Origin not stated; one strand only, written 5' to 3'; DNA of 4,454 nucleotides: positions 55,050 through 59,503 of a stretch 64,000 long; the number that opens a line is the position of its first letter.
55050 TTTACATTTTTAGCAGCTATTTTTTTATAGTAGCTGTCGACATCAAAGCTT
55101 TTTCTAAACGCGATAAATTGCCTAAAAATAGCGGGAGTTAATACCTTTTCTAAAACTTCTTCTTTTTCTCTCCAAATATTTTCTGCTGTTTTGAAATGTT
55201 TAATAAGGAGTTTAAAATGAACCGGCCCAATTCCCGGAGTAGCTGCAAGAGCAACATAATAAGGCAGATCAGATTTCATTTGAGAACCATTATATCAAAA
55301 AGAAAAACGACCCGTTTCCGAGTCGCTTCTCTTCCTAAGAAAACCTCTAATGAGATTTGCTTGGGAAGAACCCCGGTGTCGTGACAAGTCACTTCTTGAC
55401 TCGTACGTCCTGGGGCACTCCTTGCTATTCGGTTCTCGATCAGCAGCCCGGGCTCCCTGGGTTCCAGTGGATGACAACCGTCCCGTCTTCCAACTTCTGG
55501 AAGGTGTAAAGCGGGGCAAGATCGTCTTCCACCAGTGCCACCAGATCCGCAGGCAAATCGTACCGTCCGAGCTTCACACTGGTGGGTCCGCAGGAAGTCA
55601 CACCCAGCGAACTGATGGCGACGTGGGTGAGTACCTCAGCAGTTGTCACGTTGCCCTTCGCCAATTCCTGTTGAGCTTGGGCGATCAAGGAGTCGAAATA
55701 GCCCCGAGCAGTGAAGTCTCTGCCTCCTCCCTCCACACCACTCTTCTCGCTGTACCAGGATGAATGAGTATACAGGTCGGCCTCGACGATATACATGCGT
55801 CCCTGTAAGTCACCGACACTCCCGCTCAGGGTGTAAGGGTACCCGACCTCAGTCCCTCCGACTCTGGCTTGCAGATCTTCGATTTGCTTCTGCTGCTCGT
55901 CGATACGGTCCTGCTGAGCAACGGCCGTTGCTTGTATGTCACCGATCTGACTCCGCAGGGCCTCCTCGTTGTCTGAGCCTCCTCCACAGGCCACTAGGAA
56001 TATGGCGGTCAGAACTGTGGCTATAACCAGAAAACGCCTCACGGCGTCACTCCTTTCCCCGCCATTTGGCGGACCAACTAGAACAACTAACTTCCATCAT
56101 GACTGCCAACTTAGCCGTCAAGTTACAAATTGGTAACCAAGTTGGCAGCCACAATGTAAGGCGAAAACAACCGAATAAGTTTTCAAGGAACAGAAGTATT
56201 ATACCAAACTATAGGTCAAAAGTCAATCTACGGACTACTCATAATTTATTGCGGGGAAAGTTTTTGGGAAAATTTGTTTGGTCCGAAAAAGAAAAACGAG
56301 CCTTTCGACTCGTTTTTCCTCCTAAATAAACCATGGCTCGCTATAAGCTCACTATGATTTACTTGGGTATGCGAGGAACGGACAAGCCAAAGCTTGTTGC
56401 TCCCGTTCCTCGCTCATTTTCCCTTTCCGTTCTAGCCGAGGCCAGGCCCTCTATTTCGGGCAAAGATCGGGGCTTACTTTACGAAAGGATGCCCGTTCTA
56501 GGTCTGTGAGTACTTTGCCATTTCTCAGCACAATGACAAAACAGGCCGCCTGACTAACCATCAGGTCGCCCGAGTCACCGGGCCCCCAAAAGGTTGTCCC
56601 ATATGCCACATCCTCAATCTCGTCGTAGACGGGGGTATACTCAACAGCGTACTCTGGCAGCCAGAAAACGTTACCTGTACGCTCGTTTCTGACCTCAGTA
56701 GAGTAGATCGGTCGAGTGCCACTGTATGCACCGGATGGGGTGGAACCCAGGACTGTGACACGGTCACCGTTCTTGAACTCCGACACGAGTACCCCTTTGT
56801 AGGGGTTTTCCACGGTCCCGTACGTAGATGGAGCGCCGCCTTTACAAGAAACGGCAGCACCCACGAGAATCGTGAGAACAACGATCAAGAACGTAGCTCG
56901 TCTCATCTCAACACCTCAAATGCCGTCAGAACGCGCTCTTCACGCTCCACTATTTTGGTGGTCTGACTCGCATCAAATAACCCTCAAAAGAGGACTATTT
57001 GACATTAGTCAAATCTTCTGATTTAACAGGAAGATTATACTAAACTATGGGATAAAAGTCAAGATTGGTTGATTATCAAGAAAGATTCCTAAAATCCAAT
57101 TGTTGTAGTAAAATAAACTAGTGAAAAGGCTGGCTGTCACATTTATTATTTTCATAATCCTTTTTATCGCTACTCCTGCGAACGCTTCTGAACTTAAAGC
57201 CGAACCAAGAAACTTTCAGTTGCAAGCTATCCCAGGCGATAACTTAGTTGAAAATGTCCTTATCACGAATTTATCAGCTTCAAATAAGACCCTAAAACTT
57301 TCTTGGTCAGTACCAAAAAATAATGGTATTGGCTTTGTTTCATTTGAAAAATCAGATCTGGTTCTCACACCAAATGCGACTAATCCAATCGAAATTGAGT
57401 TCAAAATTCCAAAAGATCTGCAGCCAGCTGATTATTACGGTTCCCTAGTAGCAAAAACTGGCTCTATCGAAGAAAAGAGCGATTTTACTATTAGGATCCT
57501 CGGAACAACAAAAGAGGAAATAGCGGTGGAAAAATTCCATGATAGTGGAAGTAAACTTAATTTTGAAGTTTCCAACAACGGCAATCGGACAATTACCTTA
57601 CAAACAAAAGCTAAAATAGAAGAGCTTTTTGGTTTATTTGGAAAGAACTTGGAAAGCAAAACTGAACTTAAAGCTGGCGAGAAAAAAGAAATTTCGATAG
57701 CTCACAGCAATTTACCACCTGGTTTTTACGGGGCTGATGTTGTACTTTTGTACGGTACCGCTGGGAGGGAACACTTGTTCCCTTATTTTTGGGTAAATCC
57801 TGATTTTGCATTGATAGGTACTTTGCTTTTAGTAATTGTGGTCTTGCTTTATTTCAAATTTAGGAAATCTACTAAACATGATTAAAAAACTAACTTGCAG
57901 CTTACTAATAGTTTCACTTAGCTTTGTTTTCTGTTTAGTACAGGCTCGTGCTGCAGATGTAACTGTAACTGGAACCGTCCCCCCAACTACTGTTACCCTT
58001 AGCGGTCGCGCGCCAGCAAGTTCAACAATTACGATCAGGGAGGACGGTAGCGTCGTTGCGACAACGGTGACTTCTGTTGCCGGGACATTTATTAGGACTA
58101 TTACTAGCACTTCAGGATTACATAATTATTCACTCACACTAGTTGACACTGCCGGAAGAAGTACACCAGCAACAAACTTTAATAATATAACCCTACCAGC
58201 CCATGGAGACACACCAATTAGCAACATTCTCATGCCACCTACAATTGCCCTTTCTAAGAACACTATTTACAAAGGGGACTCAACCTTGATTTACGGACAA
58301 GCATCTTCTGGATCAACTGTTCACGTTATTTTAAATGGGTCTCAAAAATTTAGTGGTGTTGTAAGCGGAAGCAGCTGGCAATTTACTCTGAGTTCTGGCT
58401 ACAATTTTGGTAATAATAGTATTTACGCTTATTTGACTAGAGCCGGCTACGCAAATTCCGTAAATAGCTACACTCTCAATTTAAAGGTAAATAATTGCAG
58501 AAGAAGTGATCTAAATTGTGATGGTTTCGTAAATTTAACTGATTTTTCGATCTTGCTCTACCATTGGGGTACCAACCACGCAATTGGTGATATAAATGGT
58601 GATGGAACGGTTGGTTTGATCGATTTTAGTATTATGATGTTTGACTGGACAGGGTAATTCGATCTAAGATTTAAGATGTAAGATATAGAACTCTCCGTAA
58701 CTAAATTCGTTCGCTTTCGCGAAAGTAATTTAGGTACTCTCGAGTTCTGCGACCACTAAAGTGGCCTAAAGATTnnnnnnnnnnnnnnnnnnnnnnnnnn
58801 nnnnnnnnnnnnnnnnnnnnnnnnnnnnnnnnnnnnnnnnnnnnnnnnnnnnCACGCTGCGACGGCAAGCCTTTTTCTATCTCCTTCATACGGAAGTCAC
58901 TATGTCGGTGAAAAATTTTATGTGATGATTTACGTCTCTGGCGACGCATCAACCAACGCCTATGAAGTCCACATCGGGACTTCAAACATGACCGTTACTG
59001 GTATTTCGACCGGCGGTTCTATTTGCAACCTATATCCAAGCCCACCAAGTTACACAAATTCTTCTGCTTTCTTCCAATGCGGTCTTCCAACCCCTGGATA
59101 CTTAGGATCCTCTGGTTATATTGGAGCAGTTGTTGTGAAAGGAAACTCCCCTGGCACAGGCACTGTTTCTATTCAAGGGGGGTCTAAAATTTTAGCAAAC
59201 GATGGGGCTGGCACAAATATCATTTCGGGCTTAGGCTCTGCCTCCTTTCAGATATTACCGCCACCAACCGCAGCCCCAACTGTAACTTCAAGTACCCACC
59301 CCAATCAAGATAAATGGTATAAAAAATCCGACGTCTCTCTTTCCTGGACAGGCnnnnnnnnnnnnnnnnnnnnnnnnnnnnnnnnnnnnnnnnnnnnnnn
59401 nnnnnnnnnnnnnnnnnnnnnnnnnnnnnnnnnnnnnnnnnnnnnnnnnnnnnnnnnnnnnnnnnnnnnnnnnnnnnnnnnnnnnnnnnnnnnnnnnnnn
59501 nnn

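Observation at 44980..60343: Cohesin-dockerin ('cellulosome-like') cell-surface assembly: two anchored cohesin scaffoldins, a cohesin+dockerin adaptor, and dockerin-tagged protease and beta-propeller subunits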

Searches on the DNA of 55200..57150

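Call 49: search_rna_families(source=window, start=55200, end=57150, threshold=evalue, max_evalue=1)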
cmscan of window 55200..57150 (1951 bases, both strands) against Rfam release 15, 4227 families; matches with E-value up to 1: 4.
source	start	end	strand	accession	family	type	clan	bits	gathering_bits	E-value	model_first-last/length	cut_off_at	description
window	56259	56327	-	RF02268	MtlS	Gene; sRNA;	-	22.5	80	0.29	24-92/121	no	MtlS RNA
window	56281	56395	-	RF02058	STnc400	Gene;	-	21.4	80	0.41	1-125/125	no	Gammaproteobacterial sRNA STnc400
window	56266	56446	-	RF02909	rli117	Gene; sRNA;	-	20.8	87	0.019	1-272/272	no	Listeria sRNA rli117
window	55296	55330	-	RF00489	ctRNA_p42d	Gene; antisense;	-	19.2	50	0.66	1-46/46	no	ctRNA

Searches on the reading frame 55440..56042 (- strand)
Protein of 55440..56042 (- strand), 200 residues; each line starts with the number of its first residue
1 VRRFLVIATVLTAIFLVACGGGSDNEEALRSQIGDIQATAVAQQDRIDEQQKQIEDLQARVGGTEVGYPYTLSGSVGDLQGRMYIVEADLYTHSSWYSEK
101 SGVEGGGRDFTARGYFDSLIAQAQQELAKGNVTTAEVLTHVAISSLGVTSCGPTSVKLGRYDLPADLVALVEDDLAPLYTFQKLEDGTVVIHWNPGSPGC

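Call 3: search_protein_families(library=pfam, proteins=[window:55440-56042:-], max_evalue=1)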
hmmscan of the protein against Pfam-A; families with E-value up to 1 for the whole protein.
window:55440-56042:- (200 aa): 4 families
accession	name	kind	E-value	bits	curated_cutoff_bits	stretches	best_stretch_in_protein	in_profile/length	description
PF16339.10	DUF4969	-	0.041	14.7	31.4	1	5-48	8-51/79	Domain of unknown function (DUF4969)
PF04977.20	DivIC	-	0.042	14.1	28.9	1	27-58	20-51/80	Septum formation initiator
PF04102.17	SlyX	-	0.17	13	30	1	32-62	18-48/67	SlyX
PF06785.16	UPF0242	-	0.31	11.5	33.5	1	31-61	150-180/194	Uncharacterised protein family (UPF0242) N-terminus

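Call 4: search_protein_families(library=ncbifam, proteins=[window:55440-56042:-], max_evalue=1)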
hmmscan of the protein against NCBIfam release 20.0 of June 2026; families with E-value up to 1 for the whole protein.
window:55440-56042:- (200 aa): 11 families
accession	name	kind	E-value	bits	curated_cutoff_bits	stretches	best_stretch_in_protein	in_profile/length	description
NF045774.1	cytochro_C551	exception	0.0099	15.8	118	1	1-43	1-41/110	cytochrome c551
NF047408.1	SA0632_fam_LP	equivalog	0.014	15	70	1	1-59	1-57/68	SA0632 family lipoprotein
NF003782.0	PRK05371.1-3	subfamily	0.014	13.8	711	1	5-75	11-73/648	Xaa-Pro dipeptidyl-peptidase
TIGR03042.1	PS_II_psbQ_bact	equivalog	0.017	15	106.9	1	1-58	1-56/142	photosystem II protein PsbQ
NF058595.1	invert_tail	domain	0.025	14.9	37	1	3-25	56-78/113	lipo-invert putative C-terminal anchoring domain-containing protein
NF003400.0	PRK04654.1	equivalog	0.047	13.5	211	1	27-146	57-174/214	sec-independent translocase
NF050142.1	PG1828_fam_lipo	equivalog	0.057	14.2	50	0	1-30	1-31/59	PG1828 family lipoprotein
NF049873.2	cytotoxin_MakE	exception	0.072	12.1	360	1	24-62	142-180/352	alpha-pore-forming cytotoxin subunit MakE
NF052320.1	Cbp1_fam_LP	subfamily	0.081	12.4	90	1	3-59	2-58/286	Cbp1 family collagen-binding glycoprotein adhesin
TIGR01734.1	D-ala-DACP-lig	equivalog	0.11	11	559.85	1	34-106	112-183/504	D-alanine--poly(phosphoribitol) ligase subunit DltA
NF040598.1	Ala_zip_lipo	subfamily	0.25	11.9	43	1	4-59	3-57/90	Lpp/OprI family alanine-zipper lipoprotein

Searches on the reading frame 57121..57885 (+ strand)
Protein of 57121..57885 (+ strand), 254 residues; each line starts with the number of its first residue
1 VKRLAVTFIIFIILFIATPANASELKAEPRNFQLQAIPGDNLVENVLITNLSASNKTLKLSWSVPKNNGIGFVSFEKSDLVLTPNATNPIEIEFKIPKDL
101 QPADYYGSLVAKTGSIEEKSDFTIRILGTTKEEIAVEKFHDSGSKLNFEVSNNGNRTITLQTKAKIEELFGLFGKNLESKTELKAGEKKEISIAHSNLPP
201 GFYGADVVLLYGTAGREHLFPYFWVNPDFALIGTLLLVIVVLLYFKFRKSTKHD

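Call 3: search_protein_families(library=pfam, proteins=[window:57121-57885:+], max_evalue=1)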
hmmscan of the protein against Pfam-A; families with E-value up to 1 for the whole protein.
window:57121-57885:+ (254 aa): 6 families
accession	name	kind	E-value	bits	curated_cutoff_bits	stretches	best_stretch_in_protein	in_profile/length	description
PF22073.2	Cep192_D4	-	0.00026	21.6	35.5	1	43-129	23-110/112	Cep192 domain 4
PF14524.12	Wzt_C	-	0.0095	16.4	30.4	0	172-225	63-121/143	Wzt C-terminal domain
PF06030.18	WxLIP_PGBD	-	0.027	14.9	27.3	0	25-92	12-79/121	WxL Interacting Protein, peptidoglycan binding domain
PF21633.3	MOV-10_Ig-like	-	0.091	13.3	27.4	1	134-208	24-103/126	Helicase MOV-10, Ig-like domain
PF00746.26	Gram_pos_anchor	-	0.092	13.2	20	1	226-250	17-41/43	LPXTG cell wall anchor motif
PF20251.4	Big_14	-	0.12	12.7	27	0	137-168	12-43/104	Bacterial Ig-like domain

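Call 4: search_protein_families(library=ncbifam, proteins=[window:57121-57885:+], max_evalue=1)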
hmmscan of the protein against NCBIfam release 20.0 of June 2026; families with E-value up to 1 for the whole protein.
window:57121-57885:+ (254 aa): 3 families
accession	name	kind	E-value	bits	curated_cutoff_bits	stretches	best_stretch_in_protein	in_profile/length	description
NF033506.0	PACE-CTERM-PROT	exception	4.7e-05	22.3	110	1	6-201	7-182/627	putative S-layer protein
TIGR01167.1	LPXTG_anchor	domain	0.12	13.1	15.9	1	226-249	10-33/34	LPXTG cell wall anchor domain-containing protein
NF053819.1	EF0750_LPXTG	subfamily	0.12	12.9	47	0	229-249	84-104/105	EF2685/EF0750 family sortase-dependent surface protein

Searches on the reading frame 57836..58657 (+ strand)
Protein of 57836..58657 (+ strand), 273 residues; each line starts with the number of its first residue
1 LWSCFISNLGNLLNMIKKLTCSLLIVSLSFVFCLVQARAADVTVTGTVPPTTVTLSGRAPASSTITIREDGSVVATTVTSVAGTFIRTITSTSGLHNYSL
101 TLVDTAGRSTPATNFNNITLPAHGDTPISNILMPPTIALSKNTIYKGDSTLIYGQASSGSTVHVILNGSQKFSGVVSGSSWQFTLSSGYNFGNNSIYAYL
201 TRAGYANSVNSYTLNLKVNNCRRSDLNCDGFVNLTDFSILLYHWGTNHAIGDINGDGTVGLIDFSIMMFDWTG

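Call 3: search_protein_families(library=pfam, proteins=[window:57836-58657:+], max_evalue=1)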
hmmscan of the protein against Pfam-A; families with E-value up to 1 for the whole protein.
window:57836-58657:+ (273 aa): 5 families
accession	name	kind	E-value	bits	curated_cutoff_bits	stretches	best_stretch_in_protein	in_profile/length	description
PF17936.7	Big_6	-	6.9e-08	33.1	27.6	1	47-115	9-79/83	Bacterial Ig domain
PF00404.24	Dockerin_1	-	1.5e-05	25.5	22.9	2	251-267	2-18/57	Dockerin type I domain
PF19077.6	Big_13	-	0.007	17.3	27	1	53-114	31-95/102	Bacterial Ig-like domain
PF13833.12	EF-hand_8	-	0.019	15.1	28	0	251-270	34-53/54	EF-hand domain pair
PF00036.39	EF-hand_1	-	0.057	13.4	25.4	0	225-241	10-26/29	EF hand domain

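Call 4: search_protein_families(library=ncbifam, proteins=[window:57836-58657:+], max_evalue=1)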
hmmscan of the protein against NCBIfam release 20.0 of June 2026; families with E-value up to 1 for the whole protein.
window:57836-58657:+ (273 aa): 3 families
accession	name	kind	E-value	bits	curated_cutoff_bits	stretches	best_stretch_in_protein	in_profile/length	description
NF033510.3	Ca_tandemer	repeat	9.9e-10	38.7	50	2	37-108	17-94/96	Ca2+-stabilized repeat-containing adhesin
NF041540.1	dockerin_GC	domain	0.0061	16.9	29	1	224-265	3-57/67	GC-type dockerin domain-anchored protein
NF040520.1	Ig_like_BLP2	equivalog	0.31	9.1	750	1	53-203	437-594/730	Ig-like repeat protein Blp2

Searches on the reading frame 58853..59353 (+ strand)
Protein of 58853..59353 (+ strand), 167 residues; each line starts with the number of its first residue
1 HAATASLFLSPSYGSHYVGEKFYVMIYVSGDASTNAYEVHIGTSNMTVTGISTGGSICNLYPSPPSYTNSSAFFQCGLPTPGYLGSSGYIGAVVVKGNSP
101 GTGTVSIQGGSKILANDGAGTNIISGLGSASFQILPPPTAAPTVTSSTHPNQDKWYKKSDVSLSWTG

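Call 38: find_homologous_proteins(query=window:58853-59353:+, max_evalue=0.01)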
Query seq(167 aa): 93 candidates shared short words with the query, none scored E <= 0.01.

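Call 51: predict_structure(alignment_id=A4)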
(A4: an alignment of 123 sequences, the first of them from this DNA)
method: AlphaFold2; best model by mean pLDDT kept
length: 139 residues; sequences in the alignment: 123
mean_pLDDT: 92.9   pTM: 0.86
mean pLDDT of the five models: 92.9, 92.8, 92.6, 92.0, 90.6
residues with pLDDT >= 90: 107; 70-90: 31; 50-70: 1; < 50: 0
segments of 3 or more residues with pLDDT < 50: none
pLDDT, mean of each block of 10 residues (from residue 1): 90 98 96 92 97 89 82 91 82 97 98 93 96 97
secondary structure, 60 per line:
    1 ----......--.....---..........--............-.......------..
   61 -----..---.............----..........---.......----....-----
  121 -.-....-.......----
elements in order: E5-10 E13-17 E21-30 E33-44 E46-52 E71-83 E88-97 E101-107 E112-115 E124-127 E129-135

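Call 53: search_protein_representatives(protein=window:58853-59269:+)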
Query: 139 residues. Proteins with E-value up to 0.001 (for the whole library): 2513; up to 1e-10: 704; up to 1e-30: 2. The best 150 are listed.
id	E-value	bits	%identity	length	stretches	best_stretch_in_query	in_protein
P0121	4.3e-51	188.9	65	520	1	1-139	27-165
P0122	9.3e-44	165.1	59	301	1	2-139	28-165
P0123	9.7e-26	106.7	46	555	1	4-139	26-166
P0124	5.6e-24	101.0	48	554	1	2-137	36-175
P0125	4.5e-23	98.1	34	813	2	4-138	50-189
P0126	1.1e-22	96.9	48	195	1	3-130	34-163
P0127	6.6e-22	94.3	32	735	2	2-138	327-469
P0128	1.8e-21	92.9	44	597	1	4-138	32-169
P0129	5.5e-21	91.3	46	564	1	2-138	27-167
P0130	1.3e-20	90.1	33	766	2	2-137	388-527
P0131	2.8e-20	89.0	33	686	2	4-136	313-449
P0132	2.8e-20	89.0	42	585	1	3-138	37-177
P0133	4.7e-20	88.3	31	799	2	4-134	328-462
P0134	5.5e-20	88.1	44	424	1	4-138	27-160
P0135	6.1e-20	87.9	34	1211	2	3-132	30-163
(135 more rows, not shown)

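Call 54: fold_search(model_id=the predicted structure, library=pdb)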
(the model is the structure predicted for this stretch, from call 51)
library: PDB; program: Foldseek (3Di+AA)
matches with E <= 10: 1999; with E <= 0.001: 478
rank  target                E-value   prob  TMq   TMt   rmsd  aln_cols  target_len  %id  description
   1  6kgc_A                1.3e-10  1.00  0.69  0.67   3.7       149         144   12  Crystal structure of CaDoc0917(R49D)-CaCohA2 complex at pH 5.4 (released 2020-07-08)
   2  6kgd_A                3.6e-10  1.00  0.67  0.64   4.2       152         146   12  Crystal structure of CaDoc0917(R49D)-CaCohA2 complex at pH 8.0 (released 2020-07-08)
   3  6kgf_C                6.6e-10  1.00  0.68  0.65   3.7       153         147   11  Crystal structure of CaDoc0917(R16D)-CaCohA2 complex at pH 8.2 (released 2020-07-08)
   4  6kge_A                1.7e-09  1.00  0.66  0.65   4.0       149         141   13  Crystal structure of CaDoc0917(R16D)-CaCohA2 complex at pH 5.5 (released 2020-07-08)
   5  6kgf_A                2.2e-09  1.00  0.67  0.65   3.9       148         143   12  Crystal structure of CaDoc0917(R16D)-CaCohA2 complex at pH 8.2 (released 2020-07-08)
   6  2vo8                  2.4e-09  1.00  0.71  0.73   3.5       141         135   11  Cohesin module from Clostridium perfringens ATCC13124 family 33 glycoside hydrolase. (released 2008-09-02)
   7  2xdh                  3.3e-09  1.00  0.69  0.69   3.4       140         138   13  Non-cellulosomal cohesin from the hyperthermophilic archaeon Archaeoglobus fulgidus (released 2010-05-26)
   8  2jh2_A                1.4e-08  1.00  0.67  0.69   3.5       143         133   16  X-ray crystal structure of a cohesin-like module from Clostridium perfringens (released 2007-11-06)
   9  5n5p_C                2.1e-08  1.00  0.63  0.64   4.4       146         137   14  Crystal structure of Ruminococcus flavefaciens' type III complex containing the fifth cohesin from scaffoldin B and th (released 2018-02-28)
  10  5m2s_A                6.1e-08  1.00  0.70  0.69   4.4       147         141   12  R. flavefaciens' third ScaB cohesin in complex with a group 1 dockerin (released 2017-07-05)
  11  5k39_A                6.5e-08  1.00  0.56  0.47   8.0       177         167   14  THE TYPE II COHESIN DOCKERIN COMPLEX FROM CLOSTRIDIUM THERMOCELLUM (released 2017-03-29)
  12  2w1n                  8.0e-08  1.00  0.68  0.44   3.8       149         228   15  cohesin and fibronectin type-III double module construct from the Clostridium perfringens glycoside hydrolase GH84C (released 2009-02-03)
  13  5m0y_A                1.1e-07  1.00  0.55  0.45   7.8       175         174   12  Crystal Structure of the CohScaA-XDocCipB type II complex from Clostridium thermocellum at 1.5Angstrom resolution (released 2017-09-06)
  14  3ghp_A                1.6e-07  1.00  0.57  0.43   8.6       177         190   12  Structure of the second type II cohesin module from the adaptor ScaA scaffoldin of Acetivibrio cellulolyticus (includi (released 2009-06-23)
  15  9ifr                  1.9e-07  1.00  0.54  0.60   5.6       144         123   11  CLIPPER domain from the Gram-negative fibrillar adhesin "B9T28_05395 (released 2025-11-26)
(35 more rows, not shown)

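Call 57: list_cluster_members(proteins=[P0121, P0123, P0124, P0128, P0129, P0125, P0127, P0135])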
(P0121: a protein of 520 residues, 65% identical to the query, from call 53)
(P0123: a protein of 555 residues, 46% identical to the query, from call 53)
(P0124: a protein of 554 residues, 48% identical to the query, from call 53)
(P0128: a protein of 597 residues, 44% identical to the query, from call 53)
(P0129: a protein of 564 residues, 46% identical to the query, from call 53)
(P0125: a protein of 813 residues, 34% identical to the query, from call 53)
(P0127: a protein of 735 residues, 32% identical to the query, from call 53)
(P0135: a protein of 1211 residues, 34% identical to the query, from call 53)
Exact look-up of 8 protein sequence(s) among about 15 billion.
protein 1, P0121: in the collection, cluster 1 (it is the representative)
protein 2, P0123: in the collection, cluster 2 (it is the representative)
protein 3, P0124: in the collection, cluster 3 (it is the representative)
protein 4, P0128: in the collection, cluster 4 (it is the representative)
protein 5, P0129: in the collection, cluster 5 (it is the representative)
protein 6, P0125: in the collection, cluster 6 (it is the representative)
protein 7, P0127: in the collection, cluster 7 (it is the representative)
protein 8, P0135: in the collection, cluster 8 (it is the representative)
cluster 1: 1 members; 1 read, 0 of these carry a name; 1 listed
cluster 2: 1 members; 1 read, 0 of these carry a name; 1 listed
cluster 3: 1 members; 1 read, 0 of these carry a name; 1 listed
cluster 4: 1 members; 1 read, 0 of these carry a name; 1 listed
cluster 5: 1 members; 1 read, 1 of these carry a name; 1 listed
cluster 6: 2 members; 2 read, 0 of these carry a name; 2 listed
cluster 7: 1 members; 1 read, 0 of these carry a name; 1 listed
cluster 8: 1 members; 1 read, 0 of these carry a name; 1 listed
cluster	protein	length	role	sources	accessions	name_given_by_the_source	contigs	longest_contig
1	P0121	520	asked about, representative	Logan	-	-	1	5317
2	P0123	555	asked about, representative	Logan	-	-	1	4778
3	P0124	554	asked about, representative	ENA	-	-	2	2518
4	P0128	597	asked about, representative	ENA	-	-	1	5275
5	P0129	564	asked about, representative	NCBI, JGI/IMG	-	hypothetical protein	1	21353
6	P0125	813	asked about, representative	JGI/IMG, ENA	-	-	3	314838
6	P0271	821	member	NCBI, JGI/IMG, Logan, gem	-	-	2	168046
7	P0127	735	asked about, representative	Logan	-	-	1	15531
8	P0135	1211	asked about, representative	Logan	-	-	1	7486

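Call 58: find_encoding_contigs(protein=P0121, flank=10000, max_places=2)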
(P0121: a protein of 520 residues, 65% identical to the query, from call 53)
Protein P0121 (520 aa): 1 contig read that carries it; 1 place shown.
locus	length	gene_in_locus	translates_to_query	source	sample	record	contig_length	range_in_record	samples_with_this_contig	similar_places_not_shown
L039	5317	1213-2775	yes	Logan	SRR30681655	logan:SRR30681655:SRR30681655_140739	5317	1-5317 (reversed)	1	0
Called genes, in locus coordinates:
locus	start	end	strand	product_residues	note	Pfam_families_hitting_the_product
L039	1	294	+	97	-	?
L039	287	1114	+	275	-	PF17936:Big_6 (weak), PF00404:Dockerin_1 (weak)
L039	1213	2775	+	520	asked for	PF19077:Big_13 (faint)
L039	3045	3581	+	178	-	PF00466:Ribosomal_L10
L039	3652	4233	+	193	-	PF16320:Ribosomal_L12_N, PF00542:Ribosomal_L12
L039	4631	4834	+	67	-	PF12728:HTH_17, PF13411:MerR_1, PF00376:MerR (weak)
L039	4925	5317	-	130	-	?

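Call 59: find_encoding_contigs(protein=P0129, flank=10000, max_places=2)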
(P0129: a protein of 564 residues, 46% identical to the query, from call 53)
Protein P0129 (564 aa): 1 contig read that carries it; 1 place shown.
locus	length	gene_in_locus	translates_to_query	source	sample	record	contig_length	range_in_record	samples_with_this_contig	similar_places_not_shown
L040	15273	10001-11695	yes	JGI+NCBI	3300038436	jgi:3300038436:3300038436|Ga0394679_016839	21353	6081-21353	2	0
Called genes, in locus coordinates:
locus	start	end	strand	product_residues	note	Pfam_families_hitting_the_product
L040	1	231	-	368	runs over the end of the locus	PF01594:AI-2E_transport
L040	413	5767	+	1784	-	-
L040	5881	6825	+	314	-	-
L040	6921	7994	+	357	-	-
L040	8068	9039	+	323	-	-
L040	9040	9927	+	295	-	PF17936:Big_6, PF19077:Big_13 (weak)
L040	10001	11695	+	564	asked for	PF00963:Cohesin (faint)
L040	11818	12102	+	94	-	PF00166:Cpn10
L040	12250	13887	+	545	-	PF00118:Cpn60_TCP1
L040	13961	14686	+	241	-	-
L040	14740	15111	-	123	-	-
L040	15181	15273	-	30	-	?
